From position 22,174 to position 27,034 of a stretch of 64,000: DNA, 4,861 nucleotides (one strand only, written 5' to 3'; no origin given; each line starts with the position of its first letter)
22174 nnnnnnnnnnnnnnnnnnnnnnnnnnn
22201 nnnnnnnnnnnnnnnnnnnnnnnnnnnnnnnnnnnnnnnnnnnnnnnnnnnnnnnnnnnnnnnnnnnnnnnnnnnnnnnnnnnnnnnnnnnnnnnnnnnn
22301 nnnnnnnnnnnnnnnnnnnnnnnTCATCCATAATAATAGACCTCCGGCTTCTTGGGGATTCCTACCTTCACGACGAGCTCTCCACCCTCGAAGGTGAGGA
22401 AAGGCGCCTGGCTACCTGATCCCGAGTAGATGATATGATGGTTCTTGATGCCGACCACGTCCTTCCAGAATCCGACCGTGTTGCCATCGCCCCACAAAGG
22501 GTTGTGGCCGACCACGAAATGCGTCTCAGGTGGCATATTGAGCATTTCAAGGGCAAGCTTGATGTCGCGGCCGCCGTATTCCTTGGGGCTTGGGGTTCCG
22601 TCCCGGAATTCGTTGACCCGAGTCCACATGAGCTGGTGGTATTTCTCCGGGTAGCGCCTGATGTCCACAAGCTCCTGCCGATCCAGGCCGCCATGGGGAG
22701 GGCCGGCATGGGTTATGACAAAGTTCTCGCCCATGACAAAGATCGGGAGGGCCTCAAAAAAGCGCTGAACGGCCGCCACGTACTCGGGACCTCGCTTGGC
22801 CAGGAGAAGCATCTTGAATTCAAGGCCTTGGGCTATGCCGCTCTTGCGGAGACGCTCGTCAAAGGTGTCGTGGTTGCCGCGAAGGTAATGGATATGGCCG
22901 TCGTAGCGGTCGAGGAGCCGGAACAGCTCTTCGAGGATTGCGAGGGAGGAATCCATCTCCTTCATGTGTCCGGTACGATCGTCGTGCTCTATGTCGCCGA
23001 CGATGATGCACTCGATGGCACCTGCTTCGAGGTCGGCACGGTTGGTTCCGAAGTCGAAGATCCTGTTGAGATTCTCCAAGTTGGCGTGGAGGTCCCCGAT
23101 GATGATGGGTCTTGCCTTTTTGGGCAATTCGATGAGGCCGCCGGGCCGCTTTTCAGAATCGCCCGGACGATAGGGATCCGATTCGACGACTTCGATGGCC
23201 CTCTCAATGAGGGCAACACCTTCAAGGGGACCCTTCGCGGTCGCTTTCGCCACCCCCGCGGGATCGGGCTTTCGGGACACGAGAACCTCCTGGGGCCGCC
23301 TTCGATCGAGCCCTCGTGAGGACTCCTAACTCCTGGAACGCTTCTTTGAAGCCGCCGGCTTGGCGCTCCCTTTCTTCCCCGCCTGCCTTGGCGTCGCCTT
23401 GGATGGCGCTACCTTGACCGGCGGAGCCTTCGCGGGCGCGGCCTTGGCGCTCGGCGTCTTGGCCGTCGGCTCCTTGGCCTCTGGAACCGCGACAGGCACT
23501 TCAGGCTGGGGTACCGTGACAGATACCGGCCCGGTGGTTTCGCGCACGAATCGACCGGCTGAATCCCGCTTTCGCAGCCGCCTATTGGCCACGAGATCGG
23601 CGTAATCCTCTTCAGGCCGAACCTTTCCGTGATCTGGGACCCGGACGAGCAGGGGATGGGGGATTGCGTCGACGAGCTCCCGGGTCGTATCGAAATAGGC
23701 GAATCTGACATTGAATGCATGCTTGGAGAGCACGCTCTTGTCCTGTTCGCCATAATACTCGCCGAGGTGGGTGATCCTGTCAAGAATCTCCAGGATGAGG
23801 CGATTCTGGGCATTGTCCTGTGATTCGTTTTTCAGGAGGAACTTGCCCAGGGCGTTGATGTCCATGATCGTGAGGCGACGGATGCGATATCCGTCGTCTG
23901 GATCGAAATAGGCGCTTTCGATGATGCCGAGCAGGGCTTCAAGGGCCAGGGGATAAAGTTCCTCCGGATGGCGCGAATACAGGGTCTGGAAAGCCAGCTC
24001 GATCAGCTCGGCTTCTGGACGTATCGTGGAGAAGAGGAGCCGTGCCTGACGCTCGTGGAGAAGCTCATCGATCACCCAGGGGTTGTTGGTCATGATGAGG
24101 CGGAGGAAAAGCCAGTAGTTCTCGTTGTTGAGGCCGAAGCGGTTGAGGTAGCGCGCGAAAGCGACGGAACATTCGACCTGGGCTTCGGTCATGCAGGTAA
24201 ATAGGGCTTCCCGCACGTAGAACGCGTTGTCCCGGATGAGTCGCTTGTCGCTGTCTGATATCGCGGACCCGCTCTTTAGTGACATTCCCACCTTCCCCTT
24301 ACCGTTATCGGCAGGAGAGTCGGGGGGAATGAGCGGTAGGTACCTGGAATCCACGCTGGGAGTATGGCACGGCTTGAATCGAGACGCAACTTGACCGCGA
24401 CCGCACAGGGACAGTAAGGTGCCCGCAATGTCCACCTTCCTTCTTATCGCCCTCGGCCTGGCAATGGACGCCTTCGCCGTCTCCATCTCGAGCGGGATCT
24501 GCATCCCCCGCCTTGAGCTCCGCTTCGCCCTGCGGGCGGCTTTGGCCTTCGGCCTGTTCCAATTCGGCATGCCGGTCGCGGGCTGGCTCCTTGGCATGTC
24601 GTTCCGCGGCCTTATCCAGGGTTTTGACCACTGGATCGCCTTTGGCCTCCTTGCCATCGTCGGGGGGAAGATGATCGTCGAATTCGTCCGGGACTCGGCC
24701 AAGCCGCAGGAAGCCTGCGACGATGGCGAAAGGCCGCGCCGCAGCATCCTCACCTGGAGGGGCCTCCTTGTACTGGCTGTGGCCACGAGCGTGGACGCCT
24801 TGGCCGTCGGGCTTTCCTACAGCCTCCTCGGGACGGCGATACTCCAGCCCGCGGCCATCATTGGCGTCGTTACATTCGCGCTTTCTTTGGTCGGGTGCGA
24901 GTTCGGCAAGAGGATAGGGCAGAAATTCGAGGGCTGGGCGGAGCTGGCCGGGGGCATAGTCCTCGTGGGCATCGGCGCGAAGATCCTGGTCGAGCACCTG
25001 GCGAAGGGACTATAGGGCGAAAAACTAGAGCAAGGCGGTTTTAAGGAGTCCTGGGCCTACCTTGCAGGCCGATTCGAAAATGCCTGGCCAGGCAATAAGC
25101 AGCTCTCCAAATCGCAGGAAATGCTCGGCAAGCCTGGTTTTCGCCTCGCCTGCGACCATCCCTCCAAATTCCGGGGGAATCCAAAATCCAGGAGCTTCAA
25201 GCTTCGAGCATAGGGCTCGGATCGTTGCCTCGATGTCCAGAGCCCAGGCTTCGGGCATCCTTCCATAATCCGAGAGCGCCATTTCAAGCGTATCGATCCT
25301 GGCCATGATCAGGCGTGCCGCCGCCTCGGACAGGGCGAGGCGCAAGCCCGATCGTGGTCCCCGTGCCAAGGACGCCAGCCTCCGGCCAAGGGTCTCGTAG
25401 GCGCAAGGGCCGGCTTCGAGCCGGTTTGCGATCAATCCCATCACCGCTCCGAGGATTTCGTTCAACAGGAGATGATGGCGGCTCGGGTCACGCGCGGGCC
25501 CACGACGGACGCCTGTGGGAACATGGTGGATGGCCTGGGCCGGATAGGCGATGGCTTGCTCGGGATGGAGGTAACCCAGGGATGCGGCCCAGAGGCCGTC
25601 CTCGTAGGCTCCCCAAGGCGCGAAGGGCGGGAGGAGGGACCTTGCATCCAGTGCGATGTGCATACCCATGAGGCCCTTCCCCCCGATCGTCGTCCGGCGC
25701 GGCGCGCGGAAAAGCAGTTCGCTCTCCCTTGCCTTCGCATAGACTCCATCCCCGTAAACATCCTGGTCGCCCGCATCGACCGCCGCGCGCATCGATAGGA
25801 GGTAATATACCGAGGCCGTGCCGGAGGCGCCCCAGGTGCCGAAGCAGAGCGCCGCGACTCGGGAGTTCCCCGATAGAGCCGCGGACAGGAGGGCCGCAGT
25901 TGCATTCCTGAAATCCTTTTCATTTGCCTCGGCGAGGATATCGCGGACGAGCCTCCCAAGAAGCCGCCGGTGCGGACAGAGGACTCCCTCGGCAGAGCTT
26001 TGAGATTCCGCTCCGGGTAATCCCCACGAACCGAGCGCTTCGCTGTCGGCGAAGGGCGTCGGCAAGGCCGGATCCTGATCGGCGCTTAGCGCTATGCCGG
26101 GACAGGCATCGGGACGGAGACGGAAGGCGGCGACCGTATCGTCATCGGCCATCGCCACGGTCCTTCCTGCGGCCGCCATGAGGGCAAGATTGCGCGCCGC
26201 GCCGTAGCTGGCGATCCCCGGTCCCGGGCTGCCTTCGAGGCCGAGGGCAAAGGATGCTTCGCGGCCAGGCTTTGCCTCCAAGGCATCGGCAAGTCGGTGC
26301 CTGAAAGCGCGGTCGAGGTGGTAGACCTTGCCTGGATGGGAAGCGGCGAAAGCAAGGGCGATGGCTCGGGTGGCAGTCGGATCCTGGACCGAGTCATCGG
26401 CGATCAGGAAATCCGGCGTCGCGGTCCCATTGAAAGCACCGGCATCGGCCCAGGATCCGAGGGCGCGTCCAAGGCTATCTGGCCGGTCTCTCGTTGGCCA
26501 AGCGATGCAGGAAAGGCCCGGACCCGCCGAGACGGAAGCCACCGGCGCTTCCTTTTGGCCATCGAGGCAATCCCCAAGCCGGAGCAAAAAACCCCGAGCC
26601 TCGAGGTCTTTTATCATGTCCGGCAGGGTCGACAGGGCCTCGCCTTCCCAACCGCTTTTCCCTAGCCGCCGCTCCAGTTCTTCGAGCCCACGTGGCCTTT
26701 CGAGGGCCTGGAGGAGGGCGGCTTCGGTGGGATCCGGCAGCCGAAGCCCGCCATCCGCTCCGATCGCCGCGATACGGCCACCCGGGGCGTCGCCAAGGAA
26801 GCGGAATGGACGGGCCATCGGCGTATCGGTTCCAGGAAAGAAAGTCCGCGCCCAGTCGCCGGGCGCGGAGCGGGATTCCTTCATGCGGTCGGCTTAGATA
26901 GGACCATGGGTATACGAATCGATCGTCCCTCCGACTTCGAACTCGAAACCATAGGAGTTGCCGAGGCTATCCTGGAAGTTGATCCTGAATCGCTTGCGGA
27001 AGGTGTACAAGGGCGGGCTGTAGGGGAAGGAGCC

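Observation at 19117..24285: Four-member paralogue family of unassignable proteins, built around a kinase-like/phosphatase gene pair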

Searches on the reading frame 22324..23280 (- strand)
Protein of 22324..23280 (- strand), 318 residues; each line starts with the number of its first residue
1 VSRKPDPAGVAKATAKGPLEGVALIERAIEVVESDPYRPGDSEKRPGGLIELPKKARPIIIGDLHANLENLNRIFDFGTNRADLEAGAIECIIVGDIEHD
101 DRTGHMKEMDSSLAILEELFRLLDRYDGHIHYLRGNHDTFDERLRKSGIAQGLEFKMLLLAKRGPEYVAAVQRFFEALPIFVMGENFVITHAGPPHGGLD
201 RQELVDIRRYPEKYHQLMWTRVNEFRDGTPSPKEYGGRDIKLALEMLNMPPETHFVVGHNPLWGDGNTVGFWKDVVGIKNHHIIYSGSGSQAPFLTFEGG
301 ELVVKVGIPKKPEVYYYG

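Call 3: search_protein_families(library=pfam, proteins=[window:22324-23280:-], max_evalue=1)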
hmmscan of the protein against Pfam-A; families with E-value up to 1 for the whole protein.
window:22324-23280:- (318 aa): 1 family
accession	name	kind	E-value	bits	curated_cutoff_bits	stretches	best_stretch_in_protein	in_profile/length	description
PF00149.33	Metallophos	-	7.3e-12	46.6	21.5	1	59-275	4-170/191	Calcineurin-like phosphoesterase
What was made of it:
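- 22324..23280 (-): P: a 318-aa PPP-like (calcineurin-like) metallophosphatase. Its stop overlaps the K start by 8 nt. Pfam PF00149 at 7.3e-12, above the cut-off (call 3).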

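Call 4: search_protein_families(library=ncbifam, proteins=[window:22324-23280:-], max_evalue=1)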
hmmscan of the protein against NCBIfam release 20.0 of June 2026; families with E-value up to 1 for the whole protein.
window:22324-23280:- (318 aa): 2 families
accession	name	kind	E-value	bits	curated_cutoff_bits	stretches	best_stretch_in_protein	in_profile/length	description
TIGR04123.1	P_estr_lig_assc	hypoth_equivalog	0.041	13.3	150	1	86-149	63-120/207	ligase-associated DNA damage response endonuclease PdeM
TIGR00024.1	SbcD_rel_arch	hypoth_equivalog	0.051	13.3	115.2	1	87-141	58-102/224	putative phosphoesterase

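Call 6: search_protein_families(library=padloc, proteins=[window:22324-23280:-], max_evalue=1)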
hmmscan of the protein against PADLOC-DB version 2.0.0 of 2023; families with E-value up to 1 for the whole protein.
window:22324-23280:- (318 aa): 0 families

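Call 7: search_protein_families(library=phrogs, proteins=[window:22324-23280:-], max_evalue=1)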
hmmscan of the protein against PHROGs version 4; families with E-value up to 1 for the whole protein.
window:22324-23280:- (318 aa): 5 families
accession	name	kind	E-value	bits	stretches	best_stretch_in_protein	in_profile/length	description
phrog_246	-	other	4.5e-06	27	1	110-222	218-331/417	NinI-like serine-threonine phosphatase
phrog_1649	-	other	0.00057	19.6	1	59-146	39-112/308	metallo-phosphoesterase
phrog_547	-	other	0.0076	16.4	1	118-166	89-120/245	phosphoesterase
phrog_221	-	other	0.053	13.7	1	113-260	180-257/367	metallo-phosphoesterase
phrog_100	-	DNA, RNA and nucleotide metabolism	0.13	11.6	1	59-141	32-118/989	SbcD-like subunit of palindrome specific endonuclease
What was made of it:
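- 22324..23280 (-): PHROG NinI-like Ser/Thr phosphatase at 4.5e-6 (call 7).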

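Call 40: search_solved_structures(query=window:22324-23280:-, max_evalue=1, show_alignments=2)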
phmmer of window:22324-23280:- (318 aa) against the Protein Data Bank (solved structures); distinct sequences matched with E-value up to 1: 2.
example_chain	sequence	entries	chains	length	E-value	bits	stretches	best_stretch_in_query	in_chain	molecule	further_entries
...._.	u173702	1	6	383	0.00099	21.3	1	59-201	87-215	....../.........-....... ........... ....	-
9tp8_A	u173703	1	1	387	0.0046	19.1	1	59-201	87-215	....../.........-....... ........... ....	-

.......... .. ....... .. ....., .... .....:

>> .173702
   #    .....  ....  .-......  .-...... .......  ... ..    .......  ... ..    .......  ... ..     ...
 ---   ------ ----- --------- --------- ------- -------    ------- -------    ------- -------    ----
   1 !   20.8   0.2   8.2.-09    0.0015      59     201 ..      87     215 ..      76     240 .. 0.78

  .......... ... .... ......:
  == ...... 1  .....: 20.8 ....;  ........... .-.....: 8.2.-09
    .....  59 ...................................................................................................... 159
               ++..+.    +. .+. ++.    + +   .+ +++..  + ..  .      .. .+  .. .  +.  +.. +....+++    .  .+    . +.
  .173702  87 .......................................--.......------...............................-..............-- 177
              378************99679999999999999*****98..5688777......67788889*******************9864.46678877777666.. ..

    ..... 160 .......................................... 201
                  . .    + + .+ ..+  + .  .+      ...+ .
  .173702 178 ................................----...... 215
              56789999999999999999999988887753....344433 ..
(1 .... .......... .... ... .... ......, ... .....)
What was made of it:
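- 22324..23280 (-): Best PDB sequence hit is the PPP phosphatase BSU1 at 1e-3 (call 40).
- On Calcineurin-like / PPP metallophosphatase (P): The only PDB sequence hit is the PPP enzyme BSU1 at E 1e-3 (call 40).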

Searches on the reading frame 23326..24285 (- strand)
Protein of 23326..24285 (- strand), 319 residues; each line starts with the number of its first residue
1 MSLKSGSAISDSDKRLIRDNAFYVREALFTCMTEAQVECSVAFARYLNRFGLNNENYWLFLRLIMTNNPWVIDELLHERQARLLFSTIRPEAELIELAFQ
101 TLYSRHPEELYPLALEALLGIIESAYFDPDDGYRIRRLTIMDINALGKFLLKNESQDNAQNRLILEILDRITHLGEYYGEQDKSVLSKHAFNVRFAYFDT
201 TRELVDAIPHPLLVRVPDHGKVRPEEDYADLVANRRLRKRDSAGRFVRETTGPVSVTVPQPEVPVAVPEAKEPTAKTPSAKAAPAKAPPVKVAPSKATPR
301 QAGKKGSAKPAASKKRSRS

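Call 3: search_protein_families(library=pfam, proteins=[window:23326-24285:-], max_evalue=1)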
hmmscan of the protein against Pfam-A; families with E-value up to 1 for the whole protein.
window:23326-24285:- (319 aa): 0 families

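Call 4: search_protein_families(library=ncbifam, proteins=[window:23326-24285:-], max_evalue=1)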
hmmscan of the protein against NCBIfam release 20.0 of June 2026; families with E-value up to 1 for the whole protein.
window:23326-24285:- (319 aa): 0 families

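Call 6: search_protein_families(library=padloc, proteins=[window:23326-24285:-], max_evalue=1)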
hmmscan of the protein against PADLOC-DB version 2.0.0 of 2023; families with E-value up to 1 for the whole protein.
window:23326-24285:- (319 aa): 0 families

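Call 7: search_protein_families(library=phrogs, proteins=[window:23326-24285:-], max_evalue=1)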
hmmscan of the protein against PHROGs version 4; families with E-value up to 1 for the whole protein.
window:23326-24285:- (319 aa): 1 family
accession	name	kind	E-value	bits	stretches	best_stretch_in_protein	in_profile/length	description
phrog_26314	-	unknown function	0.077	14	1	93-112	38-57/59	-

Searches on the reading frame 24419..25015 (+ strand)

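Call 3: search_protein_families(library=pfam, proteins=[window:24419-25015:+], max_evalue=1)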
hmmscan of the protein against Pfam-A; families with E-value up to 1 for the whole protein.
window:24419-25015:+ (198 aa): 1 family
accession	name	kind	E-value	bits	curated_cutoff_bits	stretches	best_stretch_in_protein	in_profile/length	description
PF02659.21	Mntp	-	7e-47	159.4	24.4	1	32-190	2-152/152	Putative manganese efflux pump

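Call 4: search_protein_families(library=ncbifam, proteins=[window:24419-25015:+], max_evalue=1)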
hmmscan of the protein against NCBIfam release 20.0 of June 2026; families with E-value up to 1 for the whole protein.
window:24419-25015:+ (198 aa): 2 families
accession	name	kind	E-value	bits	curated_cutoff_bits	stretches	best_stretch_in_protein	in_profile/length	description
NF008546.0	PRK11469.1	equivalog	4.7e-35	121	214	1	6-194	5-186/188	manganese efflux pump MntP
TIGR02840.1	spore_YtaF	equivalog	6.3e-12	45.4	149.6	2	116-195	3-84/206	sporulation membrane protein YtaF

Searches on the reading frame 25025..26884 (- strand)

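Call 3: search_protein_families(library=pfam, proteins=[window:25025-26884:-], max_evalue=1)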
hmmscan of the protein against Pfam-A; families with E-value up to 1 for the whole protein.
window:25025-26884:- (619 aa): 1 family
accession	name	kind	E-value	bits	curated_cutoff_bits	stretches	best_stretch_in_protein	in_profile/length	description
PF00535.33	Glycos_transf_2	-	0.026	14.9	23.3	0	227-253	66-92/168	Glycosyl transferase family 2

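Call 4: search_protein_families(library=ncbifam, proteins=[window:25025-26884:-], max_evalue=1)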
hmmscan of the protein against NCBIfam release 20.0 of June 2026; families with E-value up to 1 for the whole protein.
window:25025-26884:- (619 aa): 0 families
